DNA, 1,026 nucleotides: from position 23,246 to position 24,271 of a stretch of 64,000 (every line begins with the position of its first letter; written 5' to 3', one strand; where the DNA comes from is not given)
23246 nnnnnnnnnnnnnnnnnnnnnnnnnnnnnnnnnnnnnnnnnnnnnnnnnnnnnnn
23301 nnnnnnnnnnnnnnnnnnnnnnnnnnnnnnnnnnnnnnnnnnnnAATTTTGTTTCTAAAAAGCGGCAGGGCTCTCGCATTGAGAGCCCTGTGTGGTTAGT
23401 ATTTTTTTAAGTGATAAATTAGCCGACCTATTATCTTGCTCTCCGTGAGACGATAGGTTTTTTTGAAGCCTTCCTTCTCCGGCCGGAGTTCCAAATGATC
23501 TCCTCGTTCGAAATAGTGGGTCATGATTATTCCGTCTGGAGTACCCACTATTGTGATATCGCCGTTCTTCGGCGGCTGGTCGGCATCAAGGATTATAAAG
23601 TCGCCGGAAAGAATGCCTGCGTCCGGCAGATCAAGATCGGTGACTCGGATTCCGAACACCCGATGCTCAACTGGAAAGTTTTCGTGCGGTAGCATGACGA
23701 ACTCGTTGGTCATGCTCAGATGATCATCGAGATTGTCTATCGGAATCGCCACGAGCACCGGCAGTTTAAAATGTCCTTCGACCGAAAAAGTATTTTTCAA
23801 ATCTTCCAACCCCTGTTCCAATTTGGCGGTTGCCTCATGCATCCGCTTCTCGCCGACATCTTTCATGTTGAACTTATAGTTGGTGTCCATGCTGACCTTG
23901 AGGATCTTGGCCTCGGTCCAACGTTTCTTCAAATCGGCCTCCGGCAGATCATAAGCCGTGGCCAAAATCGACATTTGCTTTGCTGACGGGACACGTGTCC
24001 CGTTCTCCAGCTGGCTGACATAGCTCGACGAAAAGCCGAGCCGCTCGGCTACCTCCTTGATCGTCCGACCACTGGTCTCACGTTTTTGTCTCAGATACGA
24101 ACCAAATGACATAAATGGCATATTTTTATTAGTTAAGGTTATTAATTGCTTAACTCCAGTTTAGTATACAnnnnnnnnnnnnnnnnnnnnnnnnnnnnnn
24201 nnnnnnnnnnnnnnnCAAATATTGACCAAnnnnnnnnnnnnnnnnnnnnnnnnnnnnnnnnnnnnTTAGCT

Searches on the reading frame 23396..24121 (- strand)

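Call 47: search_protein_families(library=pfam, proteins=[window:23396-24121:-], max_evalue=0.001)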
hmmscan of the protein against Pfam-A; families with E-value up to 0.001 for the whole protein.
window:23396-24121:- (241 aa): 6 families
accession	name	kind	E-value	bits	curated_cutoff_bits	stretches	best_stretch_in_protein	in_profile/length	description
PF13560.12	HTH_31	-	1.5e-14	54.5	27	1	6-64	2-61/64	Helix-turn-helix domain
PF01381.28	HTH_3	-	1.5e-12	47.8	23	1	10-64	1-55/55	Helix-turn-helix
PF00717.28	Peptidase_S24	-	7.8e-08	32.5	23.3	1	139-234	19-115/116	Peptidase S24-like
PF12844.13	HTH_19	-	1.3e-07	31.8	30.2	1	8-65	2-59/64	Helix-turn-helix domain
PF13413.12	HTH_25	-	1.7e-05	25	24.6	1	9-41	1-33/62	Helix-turn-helix domain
PF04545.22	Sigma70_r4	-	0.00026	20.9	24.1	1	16-40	18-42/50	Sigma-70, region 4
